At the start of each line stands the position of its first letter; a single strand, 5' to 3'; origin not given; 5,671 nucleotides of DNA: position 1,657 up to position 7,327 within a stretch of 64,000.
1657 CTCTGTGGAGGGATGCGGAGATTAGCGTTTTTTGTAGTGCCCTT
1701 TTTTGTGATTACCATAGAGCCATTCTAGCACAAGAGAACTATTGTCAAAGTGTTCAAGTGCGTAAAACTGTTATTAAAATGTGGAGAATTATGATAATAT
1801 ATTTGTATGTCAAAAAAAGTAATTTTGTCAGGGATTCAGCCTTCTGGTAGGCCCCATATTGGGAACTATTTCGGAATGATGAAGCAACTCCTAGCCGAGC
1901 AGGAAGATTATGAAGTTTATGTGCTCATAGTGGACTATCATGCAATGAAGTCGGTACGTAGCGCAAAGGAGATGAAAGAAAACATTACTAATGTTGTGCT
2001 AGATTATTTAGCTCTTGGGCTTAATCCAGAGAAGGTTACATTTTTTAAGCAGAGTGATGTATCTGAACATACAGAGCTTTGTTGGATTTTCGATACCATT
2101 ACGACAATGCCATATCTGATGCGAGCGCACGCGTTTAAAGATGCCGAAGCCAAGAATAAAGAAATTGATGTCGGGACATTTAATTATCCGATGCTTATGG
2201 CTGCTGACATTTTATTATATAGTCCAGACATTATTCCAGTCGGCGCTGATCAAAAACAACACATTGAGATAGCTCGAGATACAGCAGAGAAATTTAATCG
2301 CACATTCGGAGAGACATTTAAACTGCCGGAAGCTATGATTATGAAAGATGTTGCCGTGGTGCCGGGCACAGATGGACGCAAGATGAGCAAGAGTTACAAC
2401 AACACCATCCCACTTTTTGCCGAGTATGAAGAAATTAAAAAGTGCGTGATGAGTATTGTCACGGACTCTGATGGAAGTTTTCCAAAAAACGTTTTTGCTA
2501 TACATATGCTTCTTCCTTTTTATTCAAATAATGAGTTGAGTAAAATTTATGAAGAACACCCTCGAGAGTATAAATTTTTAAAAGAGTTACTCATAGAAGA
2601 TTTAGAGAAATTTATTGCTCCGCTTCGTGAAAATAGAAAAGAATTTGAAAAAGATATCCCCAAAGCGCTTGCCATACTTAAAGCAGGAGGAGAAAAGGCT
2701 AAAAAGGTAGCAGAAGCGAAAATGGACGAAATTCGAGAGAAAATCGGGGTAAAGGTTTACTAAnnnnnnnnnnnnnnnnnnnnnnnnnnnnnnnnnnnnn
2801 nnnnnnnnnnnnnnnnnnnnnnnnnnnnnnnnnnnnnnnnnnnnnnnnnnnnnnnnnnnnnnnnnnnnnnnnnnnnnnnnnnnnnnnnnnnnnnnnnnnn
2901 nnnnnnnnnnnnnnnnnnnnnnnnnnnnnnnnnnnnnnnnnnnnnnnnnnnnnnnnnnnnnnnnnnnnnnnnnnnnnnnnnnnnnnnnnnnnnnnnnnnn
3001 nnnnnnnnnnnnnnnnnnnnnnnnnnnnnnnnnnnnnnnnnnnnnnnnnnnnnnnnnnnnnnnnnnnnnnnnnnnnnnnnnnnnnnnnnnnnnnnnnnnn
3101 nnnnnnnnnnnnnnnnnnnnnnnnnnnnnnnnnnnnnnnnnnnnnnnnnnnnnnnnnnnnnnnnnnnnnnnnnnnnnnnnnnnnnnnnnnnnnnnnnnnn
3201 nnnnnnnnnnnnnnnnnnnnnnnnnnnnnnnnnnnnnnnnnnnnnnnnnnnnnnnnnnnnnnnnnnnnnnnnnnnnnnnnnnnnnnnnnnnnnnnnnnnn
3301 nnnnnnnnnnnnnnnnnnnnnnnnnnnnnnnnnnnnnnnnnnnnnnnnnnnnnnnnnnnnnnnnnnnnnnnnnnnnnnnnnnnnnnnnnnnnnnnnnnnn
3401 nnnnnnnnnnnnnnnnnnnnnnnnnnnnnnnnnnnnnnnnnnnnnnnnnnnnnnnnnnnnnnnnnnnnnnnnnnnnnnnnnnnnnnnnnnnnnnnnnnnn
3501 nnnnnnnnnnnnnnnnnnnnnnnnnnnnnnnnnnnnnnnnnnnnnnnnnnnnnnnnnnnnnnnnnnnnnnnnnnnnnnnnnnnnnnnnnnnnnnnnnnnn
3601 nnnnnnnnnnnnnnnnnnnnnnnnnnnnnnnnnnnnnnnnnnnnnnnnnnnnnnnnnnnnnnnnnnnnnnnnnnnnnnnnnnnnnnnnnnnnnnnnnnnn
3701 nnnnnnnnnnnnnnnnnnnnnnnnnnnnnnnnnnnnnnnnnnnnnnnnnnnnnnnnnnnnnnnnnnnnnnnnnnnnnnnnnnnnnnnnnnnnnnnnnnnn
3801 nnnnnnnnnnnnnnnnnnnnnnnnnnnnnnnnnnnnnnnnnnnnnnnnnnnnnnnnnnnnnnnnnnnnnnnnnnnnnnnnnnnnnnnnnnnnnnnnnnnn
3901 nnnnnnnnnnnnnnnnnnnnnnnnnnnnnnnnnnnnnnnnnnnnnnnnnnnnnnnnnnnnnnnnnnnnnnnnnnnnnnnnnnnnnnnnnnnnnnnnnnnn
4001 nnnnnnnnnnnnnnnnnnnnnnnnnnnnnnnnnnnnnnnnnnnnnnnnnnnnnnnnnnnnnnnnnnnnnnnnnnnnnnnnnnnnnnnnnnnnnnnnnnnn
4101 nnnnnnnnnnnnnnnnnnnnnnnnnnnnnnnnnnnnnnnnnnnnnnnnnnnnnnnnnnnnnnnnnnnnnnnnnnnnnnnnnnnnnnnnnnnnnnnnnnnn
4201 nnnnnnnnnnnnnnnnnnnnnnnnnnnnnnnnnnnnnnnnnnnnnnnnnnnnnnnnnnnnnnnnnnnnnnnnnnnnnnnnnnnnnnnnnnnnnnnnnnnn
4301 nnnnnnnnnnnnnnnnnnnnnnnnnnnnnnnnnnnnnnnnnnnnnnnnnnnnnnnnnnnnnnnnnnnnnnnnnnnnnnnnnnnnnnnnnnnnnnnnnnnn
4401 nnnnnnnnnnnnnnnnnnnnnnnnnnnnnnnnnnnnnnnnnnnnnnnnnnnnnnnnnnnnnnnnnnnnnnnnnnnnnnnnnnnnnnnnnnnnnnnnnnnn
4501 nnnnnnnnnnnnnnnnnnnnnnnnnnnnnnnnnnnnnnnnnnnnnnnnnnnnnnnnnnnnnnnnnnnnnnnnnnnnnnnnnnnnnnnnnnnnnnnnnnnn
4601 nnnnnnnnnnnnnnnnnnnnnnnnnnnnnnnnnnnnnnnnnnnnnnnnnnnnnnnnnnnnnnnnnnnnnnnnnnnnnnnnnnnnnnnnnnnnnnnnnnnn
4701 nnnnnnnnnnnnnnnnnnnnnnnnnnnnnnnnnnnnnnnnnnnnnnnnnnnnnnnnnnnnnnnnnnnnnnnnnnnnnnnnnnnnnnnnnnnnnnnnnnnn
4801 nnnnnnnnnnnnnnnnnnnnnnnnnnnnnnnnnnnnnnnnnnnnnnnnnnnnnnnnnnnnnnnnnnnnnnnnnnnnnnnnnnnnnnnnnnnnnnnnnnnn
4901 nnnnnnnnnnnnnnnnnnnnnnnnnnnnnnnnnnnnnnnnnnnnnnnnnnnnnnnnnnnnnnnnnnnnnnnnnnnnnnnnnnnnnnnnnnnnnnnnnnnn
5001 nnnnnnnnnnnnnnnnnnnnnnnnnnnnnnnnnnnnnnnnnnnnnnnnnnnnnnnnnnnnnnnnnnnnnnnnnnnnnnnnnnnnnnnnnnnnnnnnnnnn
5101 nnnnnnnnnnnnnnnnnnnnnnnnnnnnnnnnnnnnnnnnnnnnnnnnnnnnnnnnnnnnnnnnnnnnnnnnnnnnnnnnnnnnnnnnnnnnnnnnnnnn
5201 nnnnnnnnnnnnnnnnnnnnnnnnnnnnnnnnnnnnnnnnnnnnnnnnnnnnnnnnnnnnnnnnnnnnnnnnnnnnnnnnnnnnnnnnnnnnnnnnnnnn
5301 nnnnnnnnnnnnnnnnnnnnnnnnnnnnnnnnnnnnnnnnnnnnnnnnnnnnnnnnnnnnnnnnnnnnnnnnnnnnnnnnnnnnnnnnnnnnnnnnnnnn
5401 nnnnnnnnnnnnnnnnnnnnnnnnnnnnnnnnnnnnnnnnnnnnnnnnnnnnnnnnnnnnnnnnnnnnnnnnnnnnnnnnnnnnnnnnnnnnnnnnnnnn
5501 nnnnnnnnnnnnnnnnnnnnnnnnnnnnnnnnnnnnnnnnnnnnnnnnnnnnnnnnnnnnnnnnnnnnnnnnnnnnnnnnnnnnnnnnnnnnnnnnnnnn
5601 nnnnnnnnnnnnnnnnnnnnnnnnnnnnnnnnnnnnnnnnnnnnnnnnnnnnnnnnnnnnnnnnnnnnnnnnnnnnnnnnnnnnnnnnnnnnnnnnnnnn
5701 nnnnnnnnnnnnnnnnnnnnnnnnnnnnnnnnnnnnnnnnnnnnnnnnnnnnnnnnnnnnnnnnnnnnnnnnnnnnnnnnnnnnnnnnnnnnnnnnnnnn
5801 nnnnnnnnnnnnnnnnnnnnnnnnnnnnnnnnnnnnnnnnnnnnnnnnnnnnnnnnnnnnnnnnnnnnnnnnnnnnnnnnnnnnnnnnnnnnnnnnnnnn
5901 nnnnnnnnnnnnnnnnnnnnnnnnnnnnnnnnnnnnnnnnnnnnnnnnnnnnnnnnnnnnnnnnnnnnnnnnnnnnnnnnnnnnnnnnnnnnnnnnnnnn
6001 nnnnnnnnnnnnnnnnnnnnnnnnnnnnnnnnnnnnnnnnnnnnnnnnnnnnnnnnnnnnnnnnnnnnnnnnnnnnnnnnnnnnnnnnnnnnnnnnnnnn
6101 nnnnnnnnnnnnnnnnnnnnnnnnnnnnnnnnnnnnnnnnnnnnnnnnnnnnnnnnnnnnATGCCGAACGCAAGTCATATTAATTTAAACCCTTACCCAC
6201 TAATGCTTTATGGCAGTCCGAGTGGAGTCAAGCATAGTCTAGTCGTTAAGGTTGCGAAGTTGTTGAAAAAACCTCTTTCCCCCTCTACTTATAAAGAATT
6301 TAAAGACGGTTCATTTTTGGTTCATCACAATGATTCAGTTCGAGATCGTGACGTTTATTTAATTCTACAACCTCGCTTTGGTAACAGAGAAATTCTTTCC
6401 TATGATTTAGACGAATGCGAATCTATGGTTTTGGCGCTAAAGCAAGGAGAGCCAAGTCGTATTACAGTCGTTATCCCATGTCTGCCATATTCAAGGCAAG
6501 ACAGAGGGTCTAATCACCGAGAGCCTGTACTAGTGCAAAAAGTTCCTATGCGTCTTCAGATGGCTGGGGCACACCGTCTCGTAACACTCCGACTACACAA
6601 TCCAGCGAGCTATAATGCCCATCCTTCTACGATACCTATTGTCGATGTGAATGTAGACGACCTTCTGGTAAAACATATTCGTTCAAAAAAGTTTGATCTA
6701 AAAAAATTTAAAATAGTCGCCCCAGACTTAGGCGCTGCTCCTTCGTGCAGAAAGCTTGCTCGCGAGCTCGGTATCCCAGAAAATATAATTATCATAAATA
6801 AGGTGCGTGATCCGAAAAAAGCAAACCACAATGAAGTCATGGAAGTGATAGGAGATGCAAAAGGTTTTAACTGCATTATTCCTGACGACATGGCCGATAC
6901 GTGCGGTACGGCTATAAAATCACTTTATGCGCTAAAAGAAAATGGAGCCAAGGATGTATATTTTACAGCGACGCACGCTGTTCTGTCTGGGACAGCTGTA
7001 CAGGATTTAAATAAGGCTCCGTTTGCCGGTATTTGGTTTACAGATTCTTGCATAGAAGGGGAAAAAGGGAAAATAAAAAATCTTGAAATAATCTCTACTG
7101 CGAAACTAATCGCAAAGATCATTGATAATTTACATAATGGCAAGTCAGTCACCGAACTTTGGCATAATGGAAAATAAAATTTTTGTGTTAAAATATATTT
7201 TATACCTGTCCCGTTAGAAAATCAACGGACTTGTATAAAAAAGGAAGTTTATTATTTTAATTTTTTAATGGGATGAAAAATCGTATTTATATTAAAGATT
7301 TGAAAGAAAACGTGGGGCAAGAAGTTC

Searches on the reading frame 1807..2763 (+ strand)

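Call 85: search_protein_families(library=pfam, proteins=[window:1807-2763:+], max_evalue=0.001)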
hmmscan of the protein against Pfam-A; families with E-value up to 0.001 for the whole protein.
window:1807-2763:+ (318 aa): 1 family
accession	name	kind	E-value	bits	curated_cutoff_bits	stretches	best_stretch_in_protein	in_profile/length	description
PF00579.31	tRNA-synt_1b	-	1.3e-63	215.5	21.1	1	5-262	7-266/292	tRNA synthetases class I (W and Y)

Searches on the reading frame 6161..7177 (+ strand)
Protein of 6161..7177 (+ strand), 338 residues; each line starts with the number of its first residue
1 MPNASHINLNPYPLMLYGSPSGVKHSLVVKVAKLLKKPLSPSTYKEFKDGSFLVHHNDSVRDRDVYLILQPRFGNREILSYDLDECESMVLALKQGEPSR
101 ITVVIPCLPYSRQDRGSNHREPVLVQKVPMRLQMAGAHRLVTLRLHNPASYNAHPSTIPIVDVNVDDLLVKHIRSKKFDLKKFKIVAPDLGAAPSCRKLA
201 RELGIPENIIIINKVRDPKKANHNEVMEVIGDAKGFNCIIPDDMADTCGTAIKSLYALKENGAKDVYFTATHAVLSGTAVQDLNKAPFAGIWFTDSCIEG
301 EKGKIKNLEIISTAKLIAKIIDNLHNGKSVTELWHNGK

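Call 85: search_protein_families(library=pfam, proteins=[window:6161-7177:+], max_evalue=0.001)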
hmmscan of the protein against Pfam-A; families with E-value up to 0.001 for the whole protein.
window:6161-7177:+ (338 aa): 3 families
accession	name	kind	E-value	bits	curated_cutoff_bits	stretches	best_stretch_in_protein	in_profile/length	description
PF13793.12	Pribosyltran_N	-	5.6e-19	68.6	25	1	25-136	10-117/117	N-terminal domain of ribose phosphate pyrophosphokinase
PF14572.12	Pribosyl_synth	-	9.3e-13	49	27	1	223-334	71-183/184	Phosphoribosyl synthetase-associated domain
PF00156.33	Pribosyltran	-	1.1e-10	41.4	26.3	1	164-280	14-132/158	Phosphoribosyl transferase domain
